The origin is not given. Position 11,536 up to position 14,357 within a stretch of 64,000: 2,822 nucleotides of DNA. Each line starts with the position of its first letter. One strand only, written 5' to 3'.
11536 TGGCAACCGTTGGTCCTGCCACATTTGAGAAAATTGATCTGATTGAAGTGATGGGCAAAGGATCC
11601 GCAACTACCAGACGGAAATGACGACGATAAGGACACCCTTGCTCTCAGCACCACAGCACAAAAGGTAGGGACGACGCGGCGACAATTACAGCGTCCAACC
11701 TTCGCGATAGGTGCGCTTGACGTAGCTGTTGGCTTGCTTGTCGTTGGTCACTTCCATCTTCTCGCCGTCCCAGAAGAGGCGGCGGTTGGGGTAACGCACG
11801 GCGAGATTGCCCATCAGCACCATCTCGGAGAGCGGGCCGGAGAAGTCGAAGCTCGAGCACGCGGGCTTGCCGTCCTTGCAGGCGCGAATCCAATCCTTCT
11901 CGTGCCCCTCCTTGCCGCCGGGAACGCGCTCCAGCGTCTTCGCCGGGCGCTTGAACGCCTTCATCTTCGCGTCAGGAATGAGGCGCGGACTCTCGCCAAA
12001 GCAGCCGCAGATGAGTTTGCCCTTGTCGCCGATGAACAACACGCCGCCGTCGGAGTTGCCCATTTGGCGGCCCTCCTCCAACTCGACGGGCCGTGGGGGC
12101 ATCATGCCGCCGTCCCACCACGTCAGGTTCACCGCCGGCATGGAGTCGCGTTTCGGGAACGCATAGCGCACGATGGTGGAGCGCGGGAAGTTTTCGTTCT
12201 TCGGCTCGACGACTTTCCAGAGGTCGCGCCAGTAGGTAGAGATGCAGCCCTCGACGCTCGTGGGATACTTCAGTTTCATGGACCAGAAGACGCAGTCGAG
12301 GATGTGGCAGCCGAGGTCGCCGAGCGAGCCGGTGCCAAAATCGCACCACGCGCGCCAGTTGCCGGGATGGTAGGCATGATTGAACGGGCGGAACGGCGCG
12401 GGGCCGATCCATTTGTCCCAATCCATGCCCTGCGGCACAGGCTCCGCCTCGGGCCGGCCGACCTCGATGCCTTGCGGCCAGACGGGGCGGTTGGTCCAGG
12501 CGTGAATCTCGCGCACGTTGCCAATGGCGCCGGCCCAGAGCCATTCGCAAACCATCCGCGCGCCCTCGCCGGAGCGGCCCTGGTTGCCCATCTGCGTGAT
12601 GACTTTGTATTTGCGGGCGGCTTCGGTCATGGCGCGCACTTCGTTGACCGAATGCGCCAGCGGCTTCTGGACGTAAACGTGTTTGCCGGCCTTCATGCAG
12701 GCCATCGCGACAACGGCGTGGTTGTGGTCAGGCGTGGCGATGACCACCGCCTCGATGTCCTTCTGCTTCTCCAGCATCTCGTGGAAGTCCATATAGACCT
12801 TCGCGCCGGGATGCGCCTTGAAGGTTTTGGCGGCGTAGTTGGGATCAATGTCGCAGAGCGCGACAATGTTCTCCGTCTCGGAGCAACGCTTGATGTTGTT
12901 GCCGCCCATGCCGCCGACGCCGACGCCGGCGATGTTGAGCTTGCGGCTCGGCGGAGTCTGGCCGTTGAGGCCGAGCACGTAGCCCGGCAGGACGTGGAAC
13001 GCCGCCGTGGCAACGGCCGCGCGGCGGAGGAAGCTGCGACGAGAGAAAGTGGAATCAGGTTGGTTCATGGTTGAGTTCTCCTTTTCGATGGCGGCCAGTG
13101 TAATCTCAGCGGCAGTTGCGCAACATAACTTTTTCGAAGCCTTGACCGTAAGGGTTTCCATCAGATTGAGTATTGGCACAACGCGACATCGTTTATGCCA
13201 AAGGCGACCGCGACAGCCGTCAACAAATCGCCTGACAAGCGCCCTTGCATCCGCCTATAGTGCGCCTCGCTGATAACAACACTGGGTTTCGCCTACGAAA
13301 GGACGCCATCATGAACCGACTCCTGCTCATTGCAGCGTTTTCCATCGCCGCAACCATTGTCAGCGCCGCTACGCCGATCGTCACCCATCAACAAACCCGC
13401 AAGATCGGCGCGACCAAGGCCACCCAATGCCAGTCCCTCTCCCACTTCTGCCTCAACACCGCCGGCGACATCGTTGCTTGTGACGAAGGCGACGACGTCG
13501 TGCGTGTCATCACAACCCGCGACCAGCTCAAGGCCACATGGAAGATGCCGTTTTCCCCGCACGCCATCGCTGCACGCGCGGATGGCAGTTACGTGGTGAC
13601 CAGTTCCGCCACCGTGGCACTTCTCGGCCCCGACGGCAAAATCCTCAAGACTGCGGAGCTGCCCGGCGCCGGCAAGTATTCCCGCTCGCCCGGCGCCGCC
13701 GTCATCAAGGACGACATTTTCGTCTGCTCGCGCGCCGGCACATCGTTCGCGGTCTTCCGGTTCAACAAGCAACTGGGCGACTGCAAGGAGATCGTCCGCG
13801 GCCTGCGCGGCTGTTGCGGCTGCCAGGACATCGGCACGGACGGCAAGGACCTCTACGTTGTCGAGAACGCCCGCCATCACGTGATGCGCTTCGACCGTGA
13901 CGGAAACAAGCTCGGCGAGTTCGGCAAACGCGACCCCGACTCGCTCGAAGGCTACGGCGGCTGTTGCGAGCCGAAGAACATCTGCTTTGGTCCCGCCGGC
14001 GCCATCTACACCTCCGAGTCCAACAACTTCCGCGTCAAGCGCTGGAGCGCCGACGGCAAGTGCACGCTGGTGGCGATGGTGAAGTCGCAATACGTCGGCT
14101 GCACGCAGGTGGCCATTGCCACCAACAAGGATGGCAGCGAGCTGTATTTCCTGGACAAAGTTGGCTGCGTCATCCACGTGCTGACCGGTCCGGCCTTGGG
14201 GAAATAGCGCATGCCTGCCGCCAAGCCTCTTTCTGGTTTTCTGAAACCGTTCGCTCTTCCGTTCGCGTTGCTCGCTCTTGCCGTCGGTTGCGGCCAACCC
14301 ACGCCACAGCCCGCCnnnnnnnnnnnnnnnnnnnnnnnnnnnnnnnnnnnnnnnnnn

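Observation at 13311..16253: Operon of a Cys-pair-rich NHL propeller and a PhnD-SBP / PQQ-propeller fusion lipoprotein with no transporter genes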

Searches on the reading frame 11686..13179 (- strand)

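Call 47: search_protein_families(library=pfam, proteins=[window:11686-13179:-], max_evalue=0.001)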
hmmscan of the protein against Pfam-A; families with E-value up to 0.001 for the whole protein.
window:11686-13179:- (497 aa): 4 families
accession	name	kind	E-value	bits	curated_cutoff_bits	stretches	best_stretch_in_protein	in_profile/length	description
PF01408.29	GFO_IDH_MocA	-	1.2e-21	78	24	1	82-198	2-119/120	Oxidoreductase family, NAD-binding Rossmann fold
PF19051.5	GFO_IDH_MocA_C2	-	1.6e-16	61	23.3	1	244-300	44-100/254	Oxidoreductase family, C-terminal alpha/beta domain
PF22725.1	GFO_IDH_MocA_C3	-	1.2e-05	25.8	27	0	269-316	30-75/124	GFO/IDH/MocA C-terminal domain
PF02629.25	CoA_binding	-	5.6e-05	24.3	22.3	1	80-166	3-88/97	CoA binding domain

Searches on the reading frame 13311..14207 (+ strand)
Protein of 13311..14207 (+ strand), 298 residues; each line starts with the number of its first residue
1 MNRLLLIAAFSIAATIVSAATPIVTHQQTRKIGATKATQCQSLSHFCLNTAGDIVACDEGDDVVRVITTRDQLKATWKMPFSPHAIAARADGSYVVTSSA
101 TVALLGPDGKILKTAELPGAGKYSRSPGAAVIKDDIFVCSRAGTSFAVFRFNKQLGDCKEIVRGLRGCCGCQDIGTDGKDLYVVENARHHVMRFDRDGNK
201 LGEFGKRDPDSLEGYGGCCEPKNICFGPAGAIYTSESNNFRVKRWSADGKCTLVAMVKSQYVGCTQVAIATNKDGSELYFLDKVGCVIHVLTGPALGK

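Call 3: search_protein_families(library=pfam, proteins=[window:13311-14207:+], max_evalue=1)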
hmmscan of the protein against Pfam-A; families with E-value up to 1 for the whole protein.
window:13311-14207:+ (298 aa): 5 families
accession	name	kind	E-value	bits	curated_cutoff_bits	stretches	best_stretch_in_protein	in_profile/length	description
PF08450.18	SGL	-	1.9e-05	24.9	26.3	1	65-279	25-241/246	SMP-30/Gluconolactonase/LRE-like region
PF01436.27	NHL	-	0.00022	21.5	20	1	219-244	2-27/28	NHL repeat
PF24684.1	Vgb_lyase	-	0.002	17.5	50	1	179-280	66-154/290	Virginiamycin B lyase family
PF25021.1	TEN_NHL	-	0.027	13.9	27.1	0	74-117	24-67/357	Teneurin NHL domain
PF06627.17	DUF1153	-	0.089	13.4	23.5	0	102-120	7-25/87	Protein of unknown function (DUF1153)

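Call 4: search_protein_families(library=ncbifam, proteins=[window:13311-14207:+], max_evalue=1)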
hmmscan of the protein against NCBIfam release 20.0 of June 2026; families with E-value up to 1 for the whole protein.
window:13311-14207:+ (298 aa): 2 families
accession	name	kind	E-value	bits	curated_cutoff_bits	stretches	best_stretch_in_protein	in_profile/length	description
NF000022.1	stregra_B_VgbA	exception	0.0055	15.9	600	1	171-252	61-132/299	streptogramin B lyase Vgb(A)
NF035926.1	scyF_NHL_VPEP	equivalog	0.026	13.6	350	2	176-250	209-278/376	scytonemin biosynthesis PEP-CTERM protein ScyF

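Call 10: find_homologous_proteins(query=window:13311-14207:+)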
Query window:13311-14207:+ (298 aa): 152 proteins with E <= 0.001 among 2545 candidates; the best 120 are listed.
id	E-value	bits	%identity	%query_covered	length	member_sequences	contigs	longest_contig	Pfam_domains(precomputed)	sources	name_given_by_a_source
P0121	2.0e-200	682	100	100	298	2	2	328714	-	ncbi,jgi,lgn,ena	ncbi:MAG: hypothetical protein WCV00_03855 [Verrucomicrobiia bacterium]|jgi:sugar lactone lactonase 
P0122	3.7e-179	613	88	100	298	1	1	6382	-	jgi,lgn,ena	-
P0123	5.4e-177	605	88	100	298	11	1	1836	-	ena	-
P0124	5.6e-176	602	88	100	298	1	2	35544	-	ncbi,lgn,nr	ncbi:MAG: hypothetical protein NT105_14520 [Verrucomicrobia bacterium]|nr:hypothetical protein [Verr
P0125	5.2e-163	560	79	100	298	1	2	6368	-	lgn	-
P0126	2.4e-162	557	78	100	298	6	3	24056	-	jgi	jgi:hypothetical protein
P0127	5.8e-160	550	77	100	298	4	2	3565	-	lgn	-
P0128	1.0e-151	523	76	100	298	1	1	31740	PF01436.28,PF08450.19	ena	-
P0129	3.3e-144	498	72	100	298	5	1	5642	PF08450.19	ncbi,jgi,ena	ncbi:MAG: hypothetical protein WC740_22060 [Verrucomicrobiia bacterium]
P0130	1.2e-141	489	71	100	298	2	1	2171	PF08450.19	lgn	-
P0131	1.0e-134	467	69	100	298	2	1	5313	PF08450.19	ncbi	-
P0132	4.7e-130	451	65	100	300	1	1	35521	PF08450.19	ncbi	-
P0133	1.8e-106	374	58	100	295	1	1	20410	PF08450.19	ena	-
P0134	7.4e-106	372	63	90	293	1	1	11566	PF08450.19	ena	-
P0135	1.1e-100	355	57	90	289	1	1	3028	PF24684.2,PF08450.19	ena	-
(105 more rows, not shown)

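Call 34: predict_structure(alignment_id=A4)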
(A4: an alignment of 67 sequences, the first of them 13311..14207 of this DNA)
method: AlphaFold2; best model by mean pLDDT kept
length: 298 residues; sequences in the alignment: 67
mean_pLDDT: 91.3   pTM: 0.88
mean pLDDT of the five models: 91.3, 90.9, 90.9, 90.8, 90.3
residues with pLDDT >= 90: 233; 70-90: 44; 50-70: 11; < 50: 10
segments of 3 or more residues with pLDDT < 50: 1-3, 5-8
pLDDT, mean of each block of 10 residues (from residue 1): 48 54 93 97 97 98 98 98 97 97 98 93 87 97 93 98 87 94 95 98 94 90 93 94 90 94 88 97 95 87
secondary structure, 60 per line:
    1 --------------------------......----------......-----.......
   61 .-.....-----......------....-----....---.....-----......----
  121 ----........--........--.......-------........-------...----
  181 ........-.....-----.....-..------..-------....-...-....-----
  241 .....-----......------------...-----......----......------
elements in order: E27-32 E43-48 E54-58 E63-67 E73-78 E85-88 E94-97 E101-105 E111-116 E125-132 E135-142 E145-151 E159-166 E174-176 E181-185 E190-194 E200-204 E223-226 E232-235 E241-245 E251-256 E269-271 E277-282 E287-292
